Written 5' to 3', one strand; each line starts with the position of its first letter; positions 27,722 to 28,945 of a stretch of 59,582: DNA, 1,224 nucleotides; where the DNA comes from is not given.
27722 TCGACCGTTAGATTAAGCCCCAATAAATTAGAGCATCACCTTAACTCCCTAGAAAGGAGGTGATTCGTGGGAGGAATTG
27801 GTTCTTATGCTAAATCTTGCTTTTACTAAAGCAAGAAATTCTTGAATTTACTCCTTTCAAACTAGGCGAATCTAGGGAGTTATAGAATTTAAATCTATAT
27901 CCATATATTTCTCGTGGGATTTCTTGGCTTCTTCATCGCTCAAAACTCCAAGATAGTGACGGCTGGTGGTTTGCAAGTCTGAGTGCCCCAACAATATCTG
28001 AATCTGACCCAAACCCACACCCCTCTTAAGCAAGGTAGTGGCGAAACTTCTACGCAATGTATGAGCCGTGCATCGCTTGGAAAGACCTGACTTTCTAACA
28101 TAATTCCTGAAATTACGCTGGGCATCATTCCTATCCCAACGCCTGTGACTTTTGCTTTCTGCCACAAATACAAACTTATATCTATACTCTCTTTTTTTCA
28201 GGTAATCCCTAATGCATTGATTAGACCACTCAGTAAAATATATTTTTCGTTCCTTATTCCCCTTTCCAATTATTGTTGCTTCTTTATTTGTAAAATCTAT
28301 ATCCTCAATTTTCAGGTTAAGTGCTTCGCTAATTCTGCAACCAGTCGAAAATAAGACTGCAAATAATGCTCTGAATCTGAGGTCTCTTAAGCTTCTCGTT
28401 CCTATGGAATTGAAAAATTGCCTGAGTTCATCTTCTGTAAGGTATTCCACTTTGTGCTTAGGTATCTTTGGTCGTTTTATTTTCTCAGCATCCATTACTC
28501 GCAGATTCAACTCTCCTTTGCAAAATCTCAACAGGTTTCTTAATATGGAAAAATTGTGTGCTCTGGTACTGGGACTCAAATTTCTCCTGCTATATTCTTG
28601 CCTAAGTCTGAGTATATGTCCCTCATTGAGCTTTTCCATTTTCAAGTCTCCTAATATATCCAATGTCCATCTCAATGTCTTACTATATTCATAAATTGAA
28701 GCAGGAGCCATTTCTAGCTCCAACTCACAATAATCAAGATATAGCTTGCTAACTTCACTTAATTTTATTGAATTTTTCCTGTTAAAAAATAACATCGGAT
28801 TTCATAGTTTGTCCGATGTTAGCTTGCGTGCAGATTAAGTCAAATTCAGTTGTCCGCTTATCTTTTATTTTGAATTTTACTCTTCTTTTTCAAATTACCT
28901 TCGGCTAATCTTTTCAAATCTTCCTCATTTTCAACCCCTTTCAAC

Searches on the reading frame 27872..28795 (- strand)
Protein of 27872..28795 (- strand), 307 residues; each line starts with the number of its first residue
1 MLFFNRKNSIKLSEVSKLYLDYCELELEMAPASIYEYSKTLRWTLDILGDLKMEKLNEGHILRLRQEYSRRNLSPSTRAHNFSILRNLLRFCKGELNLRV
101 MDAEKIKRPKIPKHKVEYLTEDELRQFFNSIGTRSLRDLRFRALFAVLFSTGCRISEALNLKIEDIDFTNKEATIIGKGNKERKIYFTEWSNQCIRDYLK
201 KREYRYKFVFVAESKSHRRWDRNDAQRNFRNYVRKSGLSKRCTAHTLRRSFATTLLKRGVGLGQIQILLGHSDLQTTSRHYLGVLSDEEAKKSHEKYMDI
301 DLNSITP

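Call 13: search_protein_families(library=pfam, proteins=[window:27872-28795:-], max_evalue=0.01)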
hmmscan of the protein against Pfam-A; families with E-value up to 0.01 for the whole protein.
window:27872-28795:- (307 aa): 4 families
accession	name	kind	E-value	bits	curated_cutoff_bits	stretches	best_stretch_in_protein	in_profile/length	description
PF00589.27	Phage_integrase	-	1.2e-37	129.8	27.1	1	118-282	2-166/172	Phage integrase family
PF02899.23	Phage_int_SAM_1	-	1.5e-06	28.8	22.3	1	18-92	3-79/83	Phage integrase, N-terminal SAM-like domain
PF16795.10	Phage_integr_3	-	9.9e-05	22.7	27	1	228-299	94-160/161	Archaeal phage integrase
PF14659.12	Phage_int_SAM_3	-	0.0027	18.3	22.6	0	12-66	2-55/58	Phage integrase, N-terminal SAM-like domain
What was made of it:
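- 27872..28795 (-): int1: a Xer-like tyrosine recombinase of 307 aa, member of a discrete Moranbacteria/Parcubacteria family. PF00589 and PF02899 (call 13).
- Checked: The ORF 27872-28795 (minus strand) is a tyrosine recombinase (PF00589, E = 1e-37, call 13).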

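Call 59: find_homologous_proteins(query=window:27872-28795:-, max_evalue=1e-20)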
Query window:27872-28795:- (307 aa): 118 proteins with E <= 1e-20 among 956 candidates.
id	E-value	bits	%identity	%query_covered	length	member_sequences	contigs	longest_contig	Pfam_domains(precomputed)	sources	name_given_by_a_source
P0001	8.1e-201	683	100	100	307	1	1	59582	PF00589.28,PF02899.24,PF22823.3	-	-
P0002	1.9e-169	580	84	98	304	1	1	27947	PF00589.28,PF02899.24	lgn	-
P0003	6.0e-166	569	81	98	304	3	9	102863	PF00589.28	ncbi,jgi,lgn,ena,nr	ncbi:MAG TPA: hypothetical protein DEA43_03090 [Candidatus Moranbacteria bacterium]|nr:hypothetical 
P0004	7.6e-162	555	80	98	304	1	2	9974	PF00589.28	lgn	-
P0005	2.9e-138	478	69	97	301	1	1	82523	PF00589.28,PF02899.24,PF16795.11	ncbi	-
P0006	4.9e-137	474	68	98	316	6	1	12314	PF00589.28,PF02899.24,PF22823.3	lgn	-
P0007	8.4e-137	473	67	98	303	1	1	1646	PF00589.28,PF16795.11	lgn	-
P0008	1.1e-136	473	68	98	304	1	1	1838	PF00589.28,PF02899.24,PF22823.3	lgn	-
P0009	1.6e-136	472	66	98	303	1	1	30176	PF00589.28,PF02899.24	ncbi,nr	ncbi:MAG: tyrosine-type recombinase/integrase [Candidatus Moranbacteria bacterium]|nr:tyrosine-type 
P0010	2.2e-136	472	67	98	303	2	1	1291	PF00589.28,PF02899.24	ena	-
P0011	4.7e-136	471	66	98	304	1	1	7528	PF00589.28,PF02899.24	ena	-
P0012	2.7e-135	468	67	98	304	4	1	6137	PF00589.28,PF02899.24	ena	-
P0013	1.3e-134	466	66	96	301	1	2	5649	PF00589.28,PF22823.3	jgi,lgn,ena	-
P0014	3.2e-134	465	68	96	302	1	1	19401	PF00589.28,PF02899.24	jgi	jgi:integrase/recombinase XerD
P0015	3.4e-134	465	67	98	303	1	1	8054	PF00589.28,PF02899.24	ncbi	ncbi:MAG: tyrosine-type recombinase/integrase [Anaerolineaceae bacterium]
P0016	4.1e-134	464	67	98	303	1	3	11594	PF00589.28,PF16795.11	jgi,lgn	jgi:integrase/recombinase XerD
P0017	4.3e-134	464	68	96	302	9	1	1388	PF00589.28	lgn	-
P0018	7.3e-134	463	66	98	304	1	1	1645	PF00589.28,PF02899.24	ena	-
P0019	8.1e-134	463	67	98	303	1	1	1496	PF00589.28,PF02899.24,PF16795.11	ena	-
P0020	1.4e-133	463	65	98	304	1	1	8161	PF00589.28,PF02899.24,PF22823.3,PF16795.11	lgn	-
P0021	2.3e-132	458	66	98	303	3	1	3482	PF00589.28,PF02899.24,PF22823.3,PF16795.11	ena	-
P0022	3.0e-132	458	67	98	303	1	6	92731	PF00589.28,PF02899.24,PF16795.11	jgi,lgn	-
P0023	3.1e-132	458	67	98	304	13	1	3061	PF00589.28,PF02899.24,PF16795.11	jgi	jgi:integrase/recombinase XerD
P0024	5.4e-132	457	67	95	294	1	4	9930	PF00589.28,PF02899.24,PF22823.3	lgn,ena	-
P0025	6.0e-132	457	67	95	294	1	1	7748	PF00589.28,PF02899.24,PF22823.3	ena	-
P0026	6.5e-132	457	66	94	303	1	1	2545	PF00589.28,PF02899.24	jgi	jgi:integrase/recombinase XerD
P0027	7.5e-132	457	67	94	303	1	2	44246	PF00589.28,PF02899.24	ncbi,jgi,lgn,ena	-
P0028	8.5e-132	457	67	95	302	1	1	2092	PF00589.28,PF02899.24,PF16795.11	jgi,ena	-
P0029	1.4e-131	456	68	95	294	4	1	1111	PF00589.28,PF02899.24,PF22823.3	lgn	-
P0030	2.0e-131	455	66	98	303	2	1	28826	PF00589.28,PF16795.11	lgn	-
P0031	2.8e-131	455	67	96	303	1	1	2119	PF00589.28,PF02899.24,PF16795.11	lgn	-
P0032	3.0e-131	455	68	94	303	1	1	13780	PF00589.28,PF02899.24,PF16795.11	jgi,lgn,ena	-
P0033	6.7e-131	454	67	94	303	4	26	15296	PF00589.28,PF02899.24,PF16795.11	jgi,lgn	jgi:integrase/recombinase XerD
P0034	1.6e-130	452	65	98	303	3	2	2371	PF00589.28,PF02899.24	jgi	jgi:integrase/recombinase XerD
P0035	1.6e-130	452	65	98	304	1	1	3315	PF00589.28,PF16795.11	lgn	-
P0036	2.7e-130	452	66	98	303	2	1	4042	PF00589.28,PF02899.24,PF16795.11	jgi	-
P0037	6.3e-130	451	66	98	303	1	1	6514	PF00589.28,PF02899.24,PF16795.11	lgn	-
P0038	2.0e-129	449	65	96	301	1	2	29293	PF00589.28,PF22823.3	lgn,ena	-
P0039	2.1e-129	449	65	99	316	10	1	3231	PF00589.28,PF22823.3,PF16795.11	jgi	-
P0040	2.4e-129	449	65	98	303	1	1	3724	PF00589.28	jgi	jgi:integrase/recombinase XerD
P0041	6.0e-129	447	67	98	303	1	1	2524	PF14659.13,PF00589.28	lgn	-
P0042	2.5e-128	445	65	96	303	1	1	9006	PF00589.28,PF02899.24,PF16795.11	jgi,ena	-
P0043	2.9e-128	445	64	98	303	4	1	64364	PF00589.28,PF02899.24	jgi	-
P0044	3.6e-128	445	65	98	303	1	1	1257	PF00589.28,PF02899.24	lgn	-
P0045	1.7e-127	443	64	98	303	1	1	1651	PF00589.28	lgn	-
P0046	2.2e-127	442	64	98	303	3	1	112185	PF00589.28,PF02899.24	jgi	-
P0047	2.9e-127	442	63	98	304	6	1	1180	PF00589.28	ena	-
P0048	3.1e-127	442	65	98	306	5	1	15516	PF00589.28,PF02899.24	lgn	-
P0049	3.8e-127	441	63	98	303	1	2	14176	PF00589.28,PF02899.24,PF16795.11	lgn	-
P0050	6.6e-127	441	64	98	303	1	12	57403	PF00589.28,PF02899.24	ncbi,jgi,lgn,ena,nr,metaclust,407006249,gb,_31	ncbi:MAG: hypothetical protein ACD_7C00020G0031 [uncultured bacterium]|nr:MAG: hypothetical protein 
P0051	1.2e-126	440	64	98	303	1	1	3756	PF00589.28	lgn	-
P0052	2.1e-126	439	65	98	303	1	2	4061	PF00589.28,PF02899.24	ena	-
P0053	2.2e-126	439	63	98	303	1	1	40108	PF00589.28,PF02899.24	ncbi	-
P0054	2.3e-126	439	66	90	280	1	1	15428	PF00589.28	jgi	-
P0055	2.8e-126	439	63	98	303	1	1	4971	PF00589.28,PF02899.24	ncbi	-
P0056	2.0e-125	436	62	98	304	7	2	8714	PF00589.28,PF02899.24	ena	-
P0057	3.8e-124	432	67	90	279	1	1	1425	PF00589.28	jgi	jgi:integrase/recombinase XerD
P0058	1.7e-123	429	62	98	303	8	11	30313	PF00589.28,PF22823.3,PF16795.11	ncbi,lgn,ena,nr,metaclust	ncbi:MAG: hypothetical protein COT31_00620 [Candidatus Moranbacteria bacterium CG08_land_8_20_14_0_2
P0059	4.6e-123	428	65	97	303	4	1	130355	PF00589.28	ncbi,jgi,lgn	ncbi:MAG: tyrosine-type recombinase/integrase [Parcubacteria group bacterium]|jgi:integrase/recombin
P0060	5.5e-122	424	62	98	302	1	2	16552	PF00589.28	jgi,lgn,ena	-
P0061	7.0e-122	424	61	98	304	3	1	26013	PF00589.28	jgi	jgi:integrase/recombinase XerD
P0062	9.1e-122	424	61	98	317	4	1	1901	PF00589.28,PF02899.24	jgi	-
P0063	3.0e-121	422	63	94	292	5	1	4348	PF00589.28,PF02899.24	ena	-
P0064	1.2e-118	413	63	94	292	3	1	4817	PF00589.28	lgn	-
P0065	7.9e-118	411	62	98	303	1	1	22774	PF00589.28,PF02899.24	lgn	-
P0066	6.9e-116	404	60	98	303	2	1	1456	PF00589.28,PF02899.24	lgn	-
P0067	8.1e-115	401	61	94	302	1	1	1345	PF00589.28,PF02899.24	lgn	-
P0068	2.2e-109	383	57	98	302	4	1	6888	PF00589.28,PF02899.24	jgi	jgi:integrase/recombinase XerD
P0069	1.5e-107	377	61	87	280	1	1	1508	PF00589.28,PF02899.24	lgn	-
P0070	1.5e-107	377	58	94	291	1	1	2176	PF13495.13,PF00589.28,PF02899.24,PF16795.11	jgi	jgi:integrase/recombinase XerD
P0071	1.1e-106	374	58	94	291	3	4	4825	PF13495.13,PF00589.28,PF02899.24,PF16795.11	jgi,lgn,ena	-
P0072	6.2e-103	362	53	99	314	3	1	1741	PF00589.28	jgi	jgi:integrase/recombinase XerD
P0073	4.3e-101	356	56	95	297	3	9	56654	PF00589.28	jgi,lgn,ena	jgi:integrase/recombinase XerD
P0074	4.5e-101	356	51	99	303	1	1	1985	PF00589.28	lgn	-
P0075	5.6e-81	290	71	61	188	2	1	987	PF00589.28,PF16795.11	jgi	jgi:integrase/recombinase XerD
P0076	9.2e-80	286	66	61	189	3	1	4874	PF00589.28,PF16795.11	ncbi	ncbi:MAG: tyrosine-type recombinase/integrase [Parcubacteria group bacterium]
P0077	1.5e-71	259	62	59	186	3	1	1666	PF00589.28,PF02899.24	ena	-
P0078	7.5e-58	214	39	94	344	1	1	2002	PF00589.28,PF02899.24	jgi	jgi:integrase/recombinase XerD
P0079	2.8e-54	202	61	47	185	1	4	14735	PF00589.28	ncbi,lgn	-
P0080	1.2e-36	144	35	87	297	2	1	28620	PF13495.13,PF00589.28,PF02899.24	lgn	-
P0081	1.3e-26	111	38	57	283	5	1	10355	PF13495.13,PF00589.28,PF02899.24,PF22823.3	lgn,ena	-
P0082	1.9e-26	111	38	57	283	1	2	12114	PF13495.13,PF13102.13,PF00589.28,PF02899.24,PF22823.3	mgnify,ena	mgnify:CR=1 FL=1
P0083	1.0e-25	108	34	72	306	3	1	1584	PF00589.28,PF02899.24,PF22823.3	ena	-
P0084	1.1e-25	108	31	91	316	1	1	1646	PF00589.28,PF02899.24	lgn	-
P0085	4.4e-25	106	32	84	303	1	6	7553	PF13495.13,PF13102.13,PF00589.28,PF02899.24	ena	-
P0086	5.1e-25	106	37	64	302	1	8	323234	PF00589.28,PF02899.24,PF22823.3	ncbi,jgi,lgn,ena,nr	ncbi:MAG: site-specific tyrosine recombinase XerD [Bacilli bacterium]|nr:site-specific tyrosine reco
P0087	9.0e-24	102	39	62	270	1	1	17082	PF13495.13,PF00589.28,PF22823.3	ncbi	-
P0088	1.1e-23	102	29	85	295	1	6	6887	PF13495.13,PF00589.28,PF02899.24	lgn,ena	-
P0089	1.2e-23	102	32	75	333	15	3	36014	PF13495.13,PF00589.28,PF02899.24,PF22823.3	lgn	-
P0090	2.1e-23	101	31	84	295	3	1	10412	PF13495.13,PF00589.28,PF02899.24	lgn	-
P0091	2.8e-23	100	30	91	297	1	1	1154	PF13495.13,PF00589.28,PF02899.24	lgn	-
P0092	4.7e-23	100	30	91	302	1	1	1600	PF00589.28,PF02899.24,PF22823.3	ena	-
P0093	4.9e-23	100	31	91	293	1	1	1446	PF13495.13,PF00589.28,PF02899.24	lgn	-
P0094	5.4e-23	100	34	66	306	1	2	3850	PF13495.13,PF00589.28,PF02899.24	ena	-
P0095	5.5e-23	100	39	52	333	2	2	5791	PF13495.13,PF00589.28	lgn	-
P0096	1.4e-22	98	28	88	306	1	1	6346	PF13495.13,PF00589.28,PF02899.24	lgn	-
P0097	2.0e-22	98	30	91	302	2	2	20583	PF00589.28,PF02899.24,PF22823.3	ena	-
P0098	2.0e-22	98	35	67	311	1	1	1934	PF13102.13,PF00589.28,PF02899.24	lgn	-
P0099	2.6e-22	97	26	94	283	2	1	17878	PF00589.28,PF02899.24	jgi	jgi:integrase/recombinase XerD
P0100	2.9e-22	97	30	91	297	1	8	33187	PF13495.13,PF00589.28,PF02899.24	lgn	-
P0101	3.0e-22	97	30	91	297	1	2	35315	PF13495.13,PF00589.28,PF02899.24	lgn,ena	-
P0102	3.0e-22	97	30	91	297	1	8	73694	PF13495.13,PF00589.28,PF02899.24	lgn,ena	-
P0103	4.4e-22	97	32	75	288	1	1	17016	PF00589.28,PF22823.3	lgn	-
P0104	5.6e-22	96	30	91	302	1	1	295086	PF00589.28,PF02899.24,PF22823.3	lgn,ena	-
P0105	6.4e-22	96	30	91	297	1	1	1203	PF13495.13,PF00589.28,PF02899.24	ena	-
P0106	6.5e-22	96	30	91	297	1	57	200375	PF13495.13,PF00589.28,PF02899.24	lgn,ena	-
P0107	8.4e-22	96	30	91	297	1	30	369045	PF13495.13,PF00589.28,PF02899.24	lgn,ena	-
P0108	1.1e-21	95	36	67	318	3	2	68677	PF00589.28,PF02899.24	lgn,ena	-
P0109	1.8e-21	95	30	91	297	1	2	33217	PF13495.13,PF00589.28,PF02899.24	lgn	-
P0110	2.0e-21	94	34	63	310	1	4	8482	PF00589.28,PF02899.24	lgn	-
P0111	2.7e-21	94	30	91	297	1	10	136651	PF13495.13,PF00589.28,PF02899.24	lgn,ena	-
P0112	2.9e-21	94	28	88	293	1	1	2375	PF13495.13,PF13102.13,PF00589.28,PF02899.24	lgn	-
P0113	3.1e-21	94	30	91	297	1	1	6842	PF13495.13,PF00589.28,PF02899.24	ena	-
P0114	4.2e-21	93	30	91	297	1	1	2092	PF13495.13,PF00589.28,PF02899.24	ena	-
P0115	6.9e-21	93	39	55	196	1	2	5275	PF00589.28,PF22823.3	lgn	-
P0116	7.6e-21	93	35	57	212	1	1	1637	PF00589.28,PF22823.3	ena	-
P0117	8.1e-21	92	32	75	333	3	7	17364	PF13495.13,PF00589.28,PF02899.24,PF22823.3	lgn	-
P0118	8.9e-21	92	37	59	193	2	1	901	PF00589.28,PF22823.3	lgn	-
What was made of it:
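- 27872..28795 (-): The family has about 79 clusters at 51% identity or more, then drops to 39% or less (call 59).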

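Call 60: find_encoding_contigs(protein=P0003, flank=10000, max_places=4)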
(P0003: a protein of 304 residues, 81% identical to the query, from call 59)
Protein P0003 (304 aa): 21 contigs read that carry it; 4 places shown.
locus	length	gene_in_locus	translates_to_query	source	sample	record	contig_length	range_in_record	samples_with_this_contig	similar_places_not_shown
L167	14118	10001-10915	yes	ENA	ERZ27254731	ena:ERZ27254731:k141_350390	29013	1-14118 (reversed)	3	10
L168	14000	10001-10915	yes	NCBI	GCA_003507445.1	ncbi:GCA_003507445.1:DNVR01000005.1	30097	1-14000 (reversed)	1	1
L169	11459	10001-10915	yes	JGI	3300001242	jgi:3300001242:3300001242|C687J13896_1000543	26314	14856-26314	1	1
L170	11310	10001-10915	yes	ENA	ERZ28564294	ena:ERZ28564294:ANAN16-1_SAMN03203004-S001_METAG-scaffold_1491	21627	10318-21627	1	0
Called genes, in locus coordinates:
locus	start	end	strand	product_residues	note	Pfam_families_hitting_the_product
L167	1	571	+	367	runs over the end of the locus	PF25997:BSH_YhbJ (faint), PF25917:BSH_RND, PF25973:BSH_CzcB (weak), PF25989:YknX_C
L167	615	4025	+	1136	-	PF00873:ACR_tran, PF02355:SecD_SecF_C (faint), PF00873:ACR_tran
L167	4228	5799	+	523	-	PF06100:MCRA, PF13450:NAD_binding_8 (faint)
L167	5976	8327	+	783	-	PF00122:E1-E2_ATPase, PF00702:Hydrolase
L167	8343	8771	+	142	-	-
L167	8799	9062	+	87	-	PF18926:DUF5676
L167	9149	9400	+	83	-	PF09851:SHOCT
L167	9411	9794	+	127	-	PF03625:DUF302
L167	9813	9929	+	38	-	-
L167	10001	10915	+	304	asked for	PF00589:Phage_integrase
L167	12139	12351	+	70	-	-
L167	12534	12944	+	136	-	PF08937:ThsB_TIR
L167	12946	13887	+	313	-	PF00656:Peptidase_C14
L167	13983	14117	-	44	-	?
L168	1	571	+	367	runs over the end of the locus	PF25997:BSH_YhbJ (faint), PF25917:BSH_RND, PF25973:BSH_CzcB (weak), PF25989:YknX_C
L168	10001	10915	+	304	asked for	PF00589:Phage_integrase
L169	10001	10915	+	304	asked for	PF00589:Phage_integrase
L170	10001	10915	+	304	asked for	PF00589:Phage_integrase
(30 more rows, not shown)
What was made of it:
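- For example, the protein P0003 is found on 21 contigs (call 60).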

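Call 61: find_encoding_contigs(protein=P0002, flank=10000, max_places=3)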
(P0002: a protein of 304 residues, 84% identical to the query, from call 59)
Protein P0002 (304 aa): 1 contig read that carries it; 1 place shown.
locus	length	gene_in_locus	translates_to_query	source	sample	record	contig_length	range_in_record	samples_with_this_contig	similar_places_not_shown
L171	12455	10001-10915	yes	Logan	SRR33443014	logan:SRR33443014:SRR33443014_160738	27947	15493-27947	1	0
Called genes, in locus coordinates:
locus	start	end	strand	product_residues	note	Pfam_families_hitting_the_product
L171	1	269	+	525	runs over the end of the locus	PF12161:HsdM_N, PF02384:N6_Mtase, PF05175:MTS (faint)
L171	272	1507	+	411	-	PF01420:Methylase_S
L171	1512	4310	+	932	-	PF04313:HSDR_N, PF04851:ResIII, PF00270:DEAD, PF18766:SWI2_SNF2, PF22679:T1R_D3-like, PF12008:EcoR124_C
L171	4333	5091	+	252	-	PF12705:PDDEXK_1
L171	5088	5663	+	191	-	PF24644:DUF7638, PF24645:DUF7639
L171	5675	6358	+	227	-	-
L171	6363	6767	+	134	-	-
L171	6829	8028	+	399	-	PF01966:HD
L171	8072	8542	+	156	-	PF01661:Macro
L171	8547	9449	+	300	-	PF01580:FtsK_SpoIIIE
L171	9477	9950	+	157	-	PF01878:EVE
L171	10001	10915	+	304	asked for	PF02899:Phage_int_SAM_1 (weak), PF00589:Phage_integrase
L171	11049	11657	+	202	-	-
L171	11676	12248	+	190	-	-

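Call 62: find_encoding_contigs(protein=P0005, flank=10000, max_places=3)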
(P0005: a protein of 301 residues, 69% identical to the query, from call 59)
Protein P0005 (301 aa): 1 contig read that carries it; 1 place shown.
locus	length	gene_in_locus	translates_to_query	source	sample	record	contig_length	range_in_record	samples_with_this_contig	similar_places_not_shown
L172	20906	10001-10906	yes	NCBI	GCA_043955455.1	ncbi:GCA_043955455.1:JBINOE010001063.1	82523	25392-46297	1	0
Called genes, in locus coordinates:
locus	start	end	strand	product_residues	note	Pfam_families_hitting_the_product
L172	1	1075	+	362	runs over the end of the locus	-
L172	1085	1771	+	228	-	-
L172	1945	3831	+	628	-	PF02086:MethyltransfD12, PF03602:Cons_hypoth95 (faint), PF01555:N6_N4_Mtase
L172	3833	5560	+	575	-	PF02981:FokI_D1, PF02980:FokI_dom_2, PF16902:FokI_D3, PF09254:FokI_cleav_dom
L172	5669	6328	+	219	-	PF00717:Peptidase_S24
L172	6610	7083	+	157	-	-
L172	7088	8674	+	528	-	PF00005:ABC_tran (faint), PF02463:SMC_N, PF13175:AAA_15, PF13476:AAA_23, PF13514:AAA_27 (weak), PF13304:AAA_21, PF13175:AAA_15 (weak)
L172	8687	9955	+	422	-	PF04326:SLFN_AlbA_2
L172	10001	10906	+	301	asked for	PF02899:Phage_int_SAM_1, PF16795:Phage_integr_3 (faint), PF00589:Phage_integrase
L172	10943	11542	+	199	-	PF03575:Peptidase_S51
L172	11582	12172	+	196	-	PF03575:Peptidase_S51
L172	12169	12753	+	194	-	PF00657:Lipase_GDSL, PF04311:DUF459, PF13472:Lipase_GDSL_2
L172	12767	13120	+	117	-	-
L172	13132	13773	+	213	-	PF03848:TehB, PF05175:MTS, PF01209:Ubie_methyltran, PF13489:Methyltransf_23, PF13847:Methyltransf_31, PF08241:Methyltransf_11, PF08242:Methyltransf_12, PF13649:Methyltransf_25, +3 more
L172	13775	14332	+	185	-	PF00293:NUDIX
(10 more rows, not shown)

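Call 64: find_encoding_contigs(protein=P0046, flank=10000, max_places=2)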
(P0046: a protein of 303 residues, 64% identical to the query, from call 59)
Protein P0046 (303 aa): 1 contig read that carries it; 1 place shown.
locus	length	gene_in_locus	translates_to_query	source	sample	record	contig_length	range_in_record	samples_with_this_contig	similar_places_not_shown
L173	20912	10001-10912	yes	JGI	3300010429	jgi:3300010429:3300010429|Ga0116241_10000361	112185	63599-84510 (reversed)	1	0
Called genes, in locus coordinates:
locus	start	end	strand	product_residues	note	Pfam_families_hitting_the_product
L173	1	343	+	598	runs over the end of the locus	PF00512:HisKA, PF02518:HATPase_c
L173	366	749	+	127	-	PF00072:Response_reg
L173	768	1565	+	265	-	PF04909:Amidohydro_2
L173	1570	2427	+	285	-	PF01784:DUF34_NIF3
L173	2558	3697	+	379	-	PF01409:tRNA-synt_2d, PF03147:FDX-ACB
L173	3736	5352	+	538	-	PF00282:Pyridoxal_deC (faint)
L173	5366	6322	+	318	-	PF04055:Radical_SAM, PF13353:Fer4_12 (faint), PF13186:SPASM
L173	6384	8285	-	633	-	-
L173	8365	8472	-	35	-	-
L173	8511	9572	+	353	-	PF00155:Aminotran_1_2, PF00266:Aminotran_5 (weak)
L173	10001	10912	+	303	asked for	PF02899:Phage_int_SAM_1 (weak), PF00589:Phage_integrase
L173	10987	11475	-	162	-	-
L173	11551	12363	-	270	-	-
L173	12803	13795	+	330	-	PF02618:YceG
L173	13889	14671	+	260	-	-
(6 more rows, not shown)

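Call 65: find_encoding_contigs(protein=P0059, flank=10000, max_places=2)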
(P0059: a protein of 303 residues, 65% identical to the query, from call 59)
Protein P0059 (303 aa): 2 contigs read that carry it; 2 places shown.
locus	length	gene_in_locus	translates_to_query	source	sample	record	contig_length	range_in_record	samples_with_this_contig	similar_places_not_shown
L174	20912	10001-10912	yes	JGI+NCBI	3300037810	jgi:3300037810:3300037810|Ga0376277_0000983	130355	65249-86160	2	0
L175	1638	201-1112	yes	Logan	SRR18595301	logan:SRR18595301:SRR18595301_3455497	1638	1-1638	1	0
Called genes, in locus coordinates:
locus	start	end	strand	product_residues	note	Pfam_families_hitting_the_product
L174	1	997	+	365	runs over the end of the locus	PF01636:APH, PF01633:Choline_kinase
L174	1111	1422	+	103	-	-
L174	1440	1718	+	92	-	-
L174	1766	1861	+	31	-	-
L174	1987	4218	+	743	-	PF05762:VWA_CoxE (weak), PF00092:VWA (weak), PF11775:CobT_C (weak)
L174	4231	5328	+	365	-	-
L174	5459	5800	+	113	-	-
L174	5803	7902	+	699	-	PF07728:AAA_5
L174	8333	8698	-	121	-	PF22296:bAvd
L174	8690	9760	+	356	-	PF00078:RVT_1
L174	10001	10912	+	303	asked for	PF00589:Phage_integrase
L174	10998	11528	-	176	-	-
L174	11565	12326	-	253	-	-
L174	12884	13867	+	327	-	PF02618:YceG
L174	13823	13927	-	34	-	-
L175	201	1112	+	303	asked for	PF00589:Phage_integrase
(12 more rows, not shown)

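Call 66: find_encoding_contigs(protein=P0073, flank=10000, max_places=3)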
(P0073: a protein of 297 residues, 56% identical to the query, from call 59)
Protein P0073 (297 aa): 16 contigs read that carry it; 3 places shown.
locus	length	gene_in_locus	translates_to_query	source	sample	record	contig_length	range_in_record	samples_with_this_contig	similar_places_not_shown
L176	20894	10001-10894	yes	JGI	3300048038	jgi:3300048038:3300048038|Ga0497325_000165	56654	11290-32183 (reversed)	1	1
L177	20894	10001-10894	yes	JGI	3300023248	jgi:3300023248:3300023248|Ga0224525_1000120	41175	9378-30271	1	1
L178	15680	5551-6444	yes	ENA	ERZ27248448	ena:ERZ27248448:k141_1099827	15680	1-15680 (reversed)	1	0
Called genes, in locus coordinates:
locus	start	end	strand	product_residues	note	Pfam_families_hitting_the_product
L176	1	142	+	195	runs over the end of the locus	PF01966:HD (weak)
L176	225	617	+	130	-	PF01371:Trp_repressor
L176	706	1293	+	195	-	PF01928:CYTH (weak)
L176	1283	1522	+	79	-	-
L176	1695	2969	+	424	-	PF02403:Seryl_tRNA_N, PF00587:tRNA-synt_2b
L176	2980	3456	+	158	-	PF00293:NUDIX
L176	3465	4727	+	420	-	PF00232:Glyco_hydro_1, PF00331:Glyco_hydro_10 (faint), PF00232:Glyco_hydro_1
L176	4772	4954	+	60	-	-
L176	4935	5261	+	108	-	-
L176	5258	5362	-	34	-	-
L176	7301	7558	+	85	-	-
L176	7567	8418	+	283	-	PF02906:Fe_hyd_lg_C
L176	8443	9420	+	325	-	-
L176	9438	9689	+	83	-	PF12674:Zn_ribbon_2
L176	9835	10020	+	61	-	-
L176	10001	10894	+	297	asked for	PF00589:Phage_integrase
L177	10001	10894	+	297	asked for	PF00589:Phage_integrase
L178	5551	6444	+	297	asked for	PF00589:Phage_integrase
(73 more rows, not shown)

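Call 72: find_related_loci(query=window:27872-28795:-, collection=viral_contigs, flank=10000)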
Query window:27872-28795:- (307 aa) in viral_contigs; peptide patterns used: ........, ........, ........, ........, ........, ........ (x = any residue, [..] = any of these).
3 stretches matched a pattern, but none encodes a relative of the query by tblastn (E <= 1e-3).
